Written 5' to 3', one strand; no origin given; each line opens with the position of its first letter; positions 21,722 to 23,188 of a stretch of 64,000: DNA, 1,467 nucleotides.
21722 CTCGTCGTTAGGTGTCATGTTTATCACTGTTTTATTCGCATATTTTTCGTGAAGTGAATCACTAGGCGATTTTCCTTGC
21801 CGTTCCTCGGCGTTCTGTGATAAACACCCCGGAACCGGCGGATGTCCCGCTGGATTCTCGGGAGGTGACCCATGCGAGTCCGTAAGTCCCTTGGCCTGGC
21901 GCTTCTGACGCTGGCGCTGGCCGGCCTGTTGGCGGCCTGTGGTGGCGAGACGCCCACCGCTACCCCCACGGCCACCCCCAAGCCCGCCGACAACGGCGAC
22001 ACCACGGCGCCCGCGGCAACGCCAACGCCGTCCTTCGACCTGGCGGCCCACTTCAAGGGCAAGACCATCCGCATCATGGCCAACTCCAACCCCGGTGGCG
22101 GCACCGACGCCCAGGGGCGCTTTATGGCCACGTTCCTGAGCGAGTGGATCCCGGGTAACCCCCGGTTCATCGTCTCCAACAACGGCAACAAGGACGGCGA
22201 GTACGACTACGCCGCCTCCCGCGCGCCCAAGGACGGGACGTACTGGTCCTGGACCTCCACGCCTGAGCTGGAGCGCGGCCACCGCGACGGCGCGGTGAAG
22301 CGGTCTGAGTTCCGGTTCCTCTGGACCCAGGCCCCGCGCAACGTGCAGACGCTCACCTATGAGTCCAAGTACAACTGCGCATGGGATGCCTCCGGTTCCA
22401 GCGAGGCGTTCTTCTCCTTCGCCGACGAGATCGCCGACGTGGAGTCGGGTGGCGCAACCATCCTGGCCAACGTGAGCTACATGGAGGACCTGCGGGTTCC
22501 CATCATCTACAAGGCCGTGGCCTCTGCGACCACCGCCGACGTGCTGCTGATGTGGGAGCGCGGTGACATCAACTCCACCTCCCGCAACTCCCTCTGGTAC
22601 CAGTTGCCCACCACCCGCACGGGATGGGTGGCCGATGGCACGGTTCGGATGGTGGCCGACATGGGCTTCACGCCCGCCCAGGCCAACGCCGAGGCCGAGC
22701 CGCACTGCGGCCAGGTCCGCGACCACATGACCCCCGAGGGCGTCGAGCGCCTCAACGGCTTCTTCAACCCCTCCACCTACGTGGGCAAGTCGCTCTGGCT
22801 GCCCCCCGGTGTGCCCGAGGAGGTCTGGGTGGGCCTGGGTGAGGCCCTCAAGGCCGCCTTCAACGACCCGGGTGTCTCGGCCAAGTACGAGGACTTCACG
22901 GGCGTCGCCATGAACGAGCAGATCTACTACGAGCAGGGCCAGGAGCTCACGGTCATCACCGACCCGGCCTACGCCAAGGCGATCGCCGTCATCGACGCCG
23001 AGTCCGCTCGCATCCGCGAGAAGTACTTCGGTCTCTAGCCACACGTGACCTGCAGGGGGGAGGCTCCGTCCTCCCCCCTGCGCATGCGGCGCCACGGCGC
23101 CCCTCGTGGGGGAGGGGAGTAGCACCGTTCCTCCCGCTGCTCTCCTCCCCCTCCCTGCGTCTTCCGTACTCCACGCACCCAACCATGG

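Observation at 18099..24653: Aromatic-oxidation island with paralogous alpha-only Rieske oxygenases but no visible electron-transfer partners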

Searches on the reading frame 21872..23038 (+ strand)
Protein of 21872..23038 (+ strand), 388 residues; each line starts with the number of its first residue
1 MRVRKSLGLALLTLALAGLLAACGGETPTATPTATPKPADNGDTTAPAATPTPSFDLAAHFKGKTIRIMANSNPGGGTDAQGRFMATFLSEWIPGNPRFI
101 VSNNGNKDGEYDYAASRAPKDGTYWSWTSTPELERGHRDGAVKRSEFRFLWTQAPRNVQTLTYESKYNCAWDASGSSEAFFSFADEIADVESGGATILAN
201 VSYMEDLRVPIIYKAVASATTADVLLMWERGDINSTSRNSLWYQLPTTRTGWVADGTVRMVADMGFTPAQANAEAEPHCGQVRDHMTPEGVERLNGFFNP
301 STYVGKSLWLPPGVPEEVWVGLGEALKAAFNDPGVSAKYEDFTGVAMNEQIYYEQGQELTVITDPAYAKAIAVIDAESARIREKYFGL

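Call 3: search_protein_families(library=pfam, proteins=[window:21872-23038:+], max_evalue=0.01)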
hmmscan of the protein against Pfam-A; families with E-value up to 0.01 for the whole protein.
window:21872-23038:+ (388 aa): 0 families

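Call 4: search_protein_families(library=ncbifam, proteins=[window:21872-23038:+], max_evalue=0.01)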
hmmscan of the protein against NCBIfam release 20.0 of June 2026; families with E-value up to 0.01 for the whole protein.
window:21872-23038:+ (388 aa): 0 families

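Call 21: search_solved_structures(query=window:21872-23038:+, max_evalue=1)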
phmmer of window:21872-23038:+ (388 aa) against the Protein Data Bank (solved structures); distinct sequences matched with E-value up to 1: 4.
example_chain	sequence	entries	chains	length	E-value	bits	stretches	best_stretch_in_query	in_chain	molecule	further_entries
7ocl_A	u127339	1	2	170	0.017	17.1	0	90-134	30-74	Hepatocyte growth factor alpha chain,Hepatocyte growth factor alpha chain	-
7ocm_A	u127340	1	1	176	0.018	17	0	90-134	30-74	Hepatocyte growth factor alpha chain,Hepatocyte growth factor alpha chain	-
25hk_A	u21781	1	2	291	0.14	14.1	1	56-105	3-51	Tripartite tricarboxylate transporter substrate binding protein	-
2dvz_A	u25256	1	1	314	0.18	13.8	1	60-125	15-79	Putative exported protein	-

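Call 23: find_homologous_proteins(query=window:21872-23038:+, max_evalue=0.001)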
Query window:21872-23038:+ (388 aa): 109 proteins with E <= 0.001 among 8000 candidates.
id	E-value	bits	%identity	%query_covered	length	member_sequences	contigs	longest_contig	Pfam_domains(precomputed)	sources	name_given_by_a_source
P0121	1.1e-259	879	98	100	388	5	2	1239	-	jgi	jgi:hypothetical protein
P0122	8.6e-238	807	90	100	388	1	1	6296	-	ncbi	ncbi:MAG: hypothetical protein VW450_08640 [Chloroflexota bacterium]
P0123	1.9e-196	670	76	90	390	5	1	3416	-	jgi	jgi:hypothetical protein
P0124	1.6e-189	648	75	94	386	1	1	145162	-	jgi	jgi:hypothetical protein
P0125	3.0e-141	489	56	98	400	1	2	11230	-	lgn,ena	-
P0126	3.2e-122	426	58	86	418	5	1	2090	-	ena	-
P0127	6.6e-115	402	56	87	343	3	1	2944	-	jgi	jgi:hypothetical protein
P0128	8.1e-88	313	41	86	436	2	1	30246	-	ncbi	-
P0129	8.8e-87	309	44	86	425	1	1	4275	-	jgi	jgi:hypothetical protein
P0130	2.1e-86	308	44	86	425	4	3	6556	-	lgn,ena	-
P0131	1.7e-84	302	41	86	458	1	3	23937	-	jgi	jgi:hypothetical protein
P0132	1.8e-84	302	42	98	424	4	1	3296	-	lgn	-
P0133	2.0e-84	302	42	86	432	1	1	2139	-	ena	-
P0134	1.1e-83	299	41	98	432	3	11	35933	-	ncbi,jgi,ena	-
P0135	2.2e-83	298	43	98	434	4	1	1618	PF27998.1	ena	-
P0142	7.6e-81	290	40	98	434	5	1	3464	PF27998.1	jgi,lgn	-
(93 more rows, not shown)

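Call 24: find_encoding_contigs(protein=P0124, flank=10000, max_places=2)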
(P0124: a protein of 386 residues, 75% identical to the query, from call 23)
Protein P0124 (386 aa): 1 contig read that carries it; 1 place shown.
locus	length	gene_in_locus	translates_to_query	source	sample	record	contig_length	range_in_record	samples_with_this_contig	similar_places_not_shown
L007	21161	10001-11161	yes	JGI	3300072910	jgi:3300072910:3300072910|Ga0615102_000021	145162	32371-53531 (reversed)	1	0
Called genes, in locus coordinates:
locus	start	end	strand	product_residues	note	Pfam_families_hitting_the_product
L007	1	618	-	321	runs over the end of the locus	PF00106:adh_short, PF01073:3Beta_HSD, PF01370:Epimerase, PF02719:Polysacc_synt_2, PF04321:RmlD_sub_bind, PF07993:NAD_binding_4, PF13460:NAD_binding_10, PF16363:GDP_Man_Dehyd, +1 more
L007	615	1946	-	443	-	PF03721:UDPG_MGDP_dh_N, PF00984:UDPG_MGDP_dh, PF03720:UDPG_MGDP_dh_C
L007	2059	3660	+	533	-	PF00999:Na_H_Exchanger, PF00571:CBS (faint)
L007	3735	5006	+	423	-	PF00355:Rieske, PF19301:LigXa_C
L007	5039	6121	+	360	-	PF08240:ADH_N, PF16912:Glu_dehyd_C, PF00107:ADH_zinc_N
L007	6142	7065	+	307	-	PF00296:Bac_luciferase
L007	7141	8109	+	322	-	PF02900:LigB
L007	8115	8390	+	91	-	PF02148:zf-UBP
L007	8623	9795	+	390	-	-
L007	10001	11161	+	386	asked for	-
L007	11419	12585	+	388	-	-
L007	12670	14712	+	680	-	PF01970:TctA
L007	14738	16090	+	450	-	PF00355:Rieske, PF19301:LigXa_C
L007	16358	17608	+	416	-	PF04143:Sulf_transp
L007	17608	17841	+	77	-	-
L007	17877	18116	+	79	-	PF01206:TusA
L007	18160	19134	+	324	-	PF00581:Rhodanese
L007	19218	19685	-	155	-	PF11617:Cu-binding_MopE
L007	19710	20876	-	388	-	PF03435:Sacchrp_dh_NADP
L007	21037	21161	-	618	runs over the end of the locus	PF02574:S-methyl_trans, PF02219:MTHFR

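Call 25: find_encoding_contigs(protein=P0122, flank=10000, max_places=2)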
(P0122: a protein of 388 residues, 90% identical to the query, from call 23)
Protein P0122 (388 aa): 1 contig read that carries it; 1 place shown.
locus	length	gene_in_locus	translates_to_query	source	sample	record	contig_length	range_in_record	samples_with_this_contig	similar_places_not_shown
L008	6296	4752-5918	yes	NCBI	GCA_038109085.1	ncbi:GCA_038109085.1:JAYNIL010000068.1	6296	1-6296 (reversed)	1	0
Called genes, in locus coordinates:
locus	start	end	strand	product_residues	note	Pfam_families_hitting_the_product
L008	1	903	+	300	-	PF19301:LigXa_C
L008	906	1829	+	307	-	PF00296:Bac_luciferase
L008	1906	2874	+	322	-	PF02900:LigB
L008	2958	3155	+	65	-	PF02148:zf-UBP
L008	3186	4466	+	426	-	PF01408:GFO_IDH_MocA, PF22725:GFO_IDH_MocA_C3, PF02894:GFO_IDH_MocA_C (faint)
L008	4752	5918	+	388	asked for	-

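Call 44: search_solved_structures(query=A1, max_evalue=1)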
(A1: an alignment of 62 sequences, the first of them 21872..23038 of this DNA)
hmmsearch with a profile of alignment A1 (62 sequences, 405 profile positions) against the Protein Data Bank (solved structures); distinct sequences matched with E-value up to 1: 16.
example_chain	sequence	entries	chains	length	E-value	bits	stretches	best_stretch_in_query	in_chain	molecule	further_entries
2f5x_A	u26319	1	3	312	1.3e-13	54.4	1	80-386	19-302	BugD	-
25hk_A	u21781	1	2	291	2e-13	53.8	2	72-202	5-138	Tripartite tricarboxylate transporter substrate binding protein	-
2dvz_A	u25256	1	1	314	2.2e-13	53.7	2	75-150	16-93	Putative exported protein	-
8hk9_D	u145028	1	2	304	2.1e-11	47.2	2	80-254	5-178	Periplasmic terephthalate binding protein (TBP)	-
8hka_A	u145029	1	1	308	2.1e-11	47.1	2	80-254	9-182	Periplasmic terephthalate binding protein (TBP)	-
8hkb_A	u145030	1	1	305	3.6e-11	46.4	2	80-254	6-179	Periplasmic terephthalate binding protein (TBP)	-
4x9t_A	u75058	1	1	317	5.8e-11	45.7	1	77-238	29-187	Uncharacterized protein UPF0065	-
7ndr_A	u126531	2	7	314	6.5e-10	42.2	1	77-382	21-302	Tripartite tricarboxylate transporter substrate binding protein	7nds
2qpq_A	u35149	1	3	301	8.3e-09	38.6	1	75-227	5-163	protein Bug27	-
5oei_A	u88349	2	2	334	6.6e-08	35.6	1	80-277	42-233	Uncharacterized protein family UPF0065:Tat pathway signal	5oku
6hke_A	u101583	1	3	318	7.8e-07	32.1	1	77-141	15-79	Possible TctC subunit of the Tripartite Tricarboxylate Transport(TTT) Family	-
6iad_A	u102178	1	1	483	0.2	14.3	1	248-374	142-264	Histone acetyltransferase, ELP3 family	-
6iaz_A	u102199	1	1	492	0.2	14.2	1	248-374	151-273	Histone acetyltransferase, ELP3 family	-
6ia8_A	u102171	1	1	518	0.22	14.1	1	248-374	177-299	Histone acetyltransferase, ELP3 family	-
6lut_A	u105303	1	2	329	0.81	12.3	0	87-143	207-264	Probable serine racemase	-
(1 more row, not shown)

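Call 45: search_protein_families(library=pfam, alignment_id=A1, max_evalue=0.01)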
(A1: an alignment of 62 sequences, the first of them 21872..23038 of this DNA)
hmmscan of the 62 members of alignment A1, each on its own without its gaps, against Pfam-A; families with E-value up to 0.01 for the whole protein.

A. member 1, window:21872-23038:+ (388 aa): 0 families

B. families by the number of members that match (of 62 scanned): 4 families
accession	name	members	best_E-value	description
PF03401.19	TctC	8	5.3e-14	Tripartite tricarboxylate transporter family receptor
PF19955.5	EAD1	4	0.0017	Effector-associated domain 1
PF13464.11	RodZ_C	1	0.0062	RodZ C-terminal domain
PF16868.10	NMT1_3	1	0.0096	NMT1-like family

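Call 49: predict_structure(alignment_id=A1)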
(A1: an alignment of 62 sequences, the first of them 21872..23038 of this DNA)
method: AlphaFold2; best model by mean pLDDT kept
length: 388 residues; sequences in the alignment: 62
mean_pLDDT: 88.2   pTM: 0.80
mean pLDDT of the five models: 88.2, 87.9, 87.9, 87.2, 86.8
residues with pLDDT >= 90: 269; 70-90: 64; 50-70: 37; < 50: 18
segments of 3 or more residues with pLDDT < 50: 1-4, 20-28
pLDDT, mean of each block of 10 residues (from residue 1): 48 51 44 55 58 85 98 86 97 98 91 97 95 91 97 86 98 97 93 91 98 94 94 94 92 97 92 94 97 90 90 98 98 95 88 96 92 93 93
secondary structure, 60 per line:
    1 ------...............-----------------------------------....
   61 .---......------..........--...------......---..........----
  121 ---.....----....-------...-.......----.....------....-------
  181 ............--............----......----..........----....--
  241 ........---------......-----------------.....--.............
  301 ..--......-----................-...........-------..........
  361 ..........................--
elements in order: H7-21 H57-61 E65-70 H77-86 E98-103 H107-116 E124-128 H133-136 E148-154 E159-163 H170-173 E181-186 H187-192 H195-206 E211-216 H221-230 E235-238 H241-248 E258-263 H282-285 H288-302 E305-310 H316-331 H333-343 H353-386

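Call 54: fold_search(model_id=the predicted structure, library=pdb)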
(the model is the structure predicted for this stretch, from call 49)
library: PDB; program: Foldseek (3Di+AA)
matches with E <= 10: 795; with E <= 0.001: 318
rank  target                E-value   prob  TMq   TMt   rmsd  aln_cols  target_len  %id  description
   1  8hk9_A                4.2e-14  1.00  0.56  0.72   4.5       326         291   16  Apo-form of Periplasmic terephthalate binding protein (TBP) from Ideonella sakaiensis (released 2023-06-21)
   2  5oei                  1.6e-12  1.00  0.56  0.70   4.8       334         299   15  R. palustris Rpa4515 with oxoadipate (released 2017-11-08)
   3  2dvz                  1.9e-12  1.00  0.56  0.70   5.0       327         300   19  Structure of a periplasmic transporter (released 2006-11-07)
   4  4x9t                  3.1e-12  1.00  0.55  0.71   4.6       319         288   15  Crystal structure of a TctC solute binding protein from Polaromonas (Bpro_3516, Target EFI-510338), no ligand (released 2014-12-24)
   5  8hka                  7.3e-12  1.00  0.55  0.69   5.1       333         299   16  TPA bound-form of Periplasmic terephthalate binding protein (TBP) from Ideonella sakaiensis (released 2023-06-21)
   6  7ndr_B                7.7e-12  1.00  0.55  0.70   5.3       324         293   14  Crystal structure of TphC in an open conformation (released 2021-11-03)
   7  7ndr_C                9.8e-12  1.00  0.54  0.69   5.1       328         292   13  Crystal structure of TphC in an open conformation (released 2021-11-03)
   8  2f5x_A                1.1e-11  1.00  0.57  0.71   4.6       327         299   16  Structure of periplasmic binding protein BugD (released 2006-01-24)
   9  2f5x_B                1.6e-11  1.00  0.57  0.71   4.6       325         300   17  Structure of periplasmic binding protein BugD (released 2006-01-24)
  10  8hkb                  1.7e-11  1.00  0.57  0.71   4.7       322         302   16  TPA bound-form of Periplasmic terephthalate binding protein (TBP) from Ideonella sakaiensis mutant K184D (released 2023-06-21)
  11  6hke_C                2.0e-11  1.00  0.54  0.68   5.2       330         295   14  MatC (Rpa3494) from Rhodopseudomonas palustris with bound malate (released 2018-12-05)
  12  6hke_A                2.9e-11  1.00  0.54  0.67   5.4       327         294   13  MatC (Rpa3494) from Rhodopseudomonas palustris with bound malate (released 2018-12-05)
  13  7ndr_A                3.3e-11  1.00  0.53  0.67   6.3       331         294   14  Crystal structure of TphC in an open conformation (released 2021-11-03)
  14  6hke_B                5.0e-11  1.00  0.53  0.67   5.3       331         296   14  MatC (Rpa3494) from Rhodopseudomonas palustris with bound malate (released 2018-12-05)
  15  7nds                  7.1e-11  1.00  0.55  0.70   4.7       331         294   13  Crystal structure of TphC in a closed conformation (released 2021-11-03)
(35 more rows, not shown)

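Call 73: search_protein_families(library=pfam, max_evalue=0.01, proteins=[P0135, P0142, L007:11419-12585:+, L007:12670-14712:+, L007:8115-8390:+, L007:5039-6121:+])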
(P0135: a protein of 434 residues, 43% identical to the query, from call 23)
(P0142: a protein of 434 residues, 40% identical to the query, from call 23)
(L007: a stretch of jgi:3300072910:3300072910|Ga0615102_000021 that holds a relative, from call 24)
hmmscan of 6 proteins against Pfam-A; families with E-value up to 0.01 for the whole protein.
P0135 (434 aa): 0 families

P0142 (434 aa): 0 families

L007:11419-12585:+ (388 aa): 1 family
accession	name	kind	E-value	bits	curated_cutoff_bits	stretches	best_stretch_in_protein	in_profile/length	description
PF03401.19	TctC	-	0.00045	20.3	27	0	308-337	207-236/274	Tripartite tricarboxylate transporter family receptor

L007:12670-14712:+ (680 aa): 1 family
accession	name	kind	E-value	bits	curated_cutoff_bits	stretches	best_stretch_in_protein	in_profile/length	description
PF01970.21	TctA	-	3e-91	306.6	28.9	1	21-438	5-423/423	Tripartite tricarboxylate transporter TctA family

L007:8115-8390:+ (91 aa): 1 family
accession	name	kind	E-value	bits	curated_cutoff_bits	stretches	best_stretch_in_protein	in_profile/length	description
PF02148.25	zf-UBP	-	4.5e-12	46.5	22.7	1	23-87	1-58/63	Zn-finger in ubiquitin-hydrolases and other protein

L007:5039-6121:+ (360 aa): 4 families
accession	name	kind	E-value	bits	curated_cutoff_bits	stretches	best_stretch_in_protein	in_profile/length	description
PF00107.32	ADH_zinc_N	-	3.6e-23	82.4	31.8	1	186-316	1-126/129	Zinc-binding dehydrogenase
PF08240.17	ADH_N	-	2.7e-17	63.4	23.5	1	27-145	1-103/104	Alcohol dehydrogenase GroES-like domain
PF16912.11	Glu_dehyd_C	-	1.5e-11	44.6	34.9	1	177-346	32-202/211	Glucose dehydrogenase C-terminus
PF13602.12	ADH_zinc_N_2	-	0.0015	19.9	27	1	219-348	1-126/134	Zinc-binding dehydrogenase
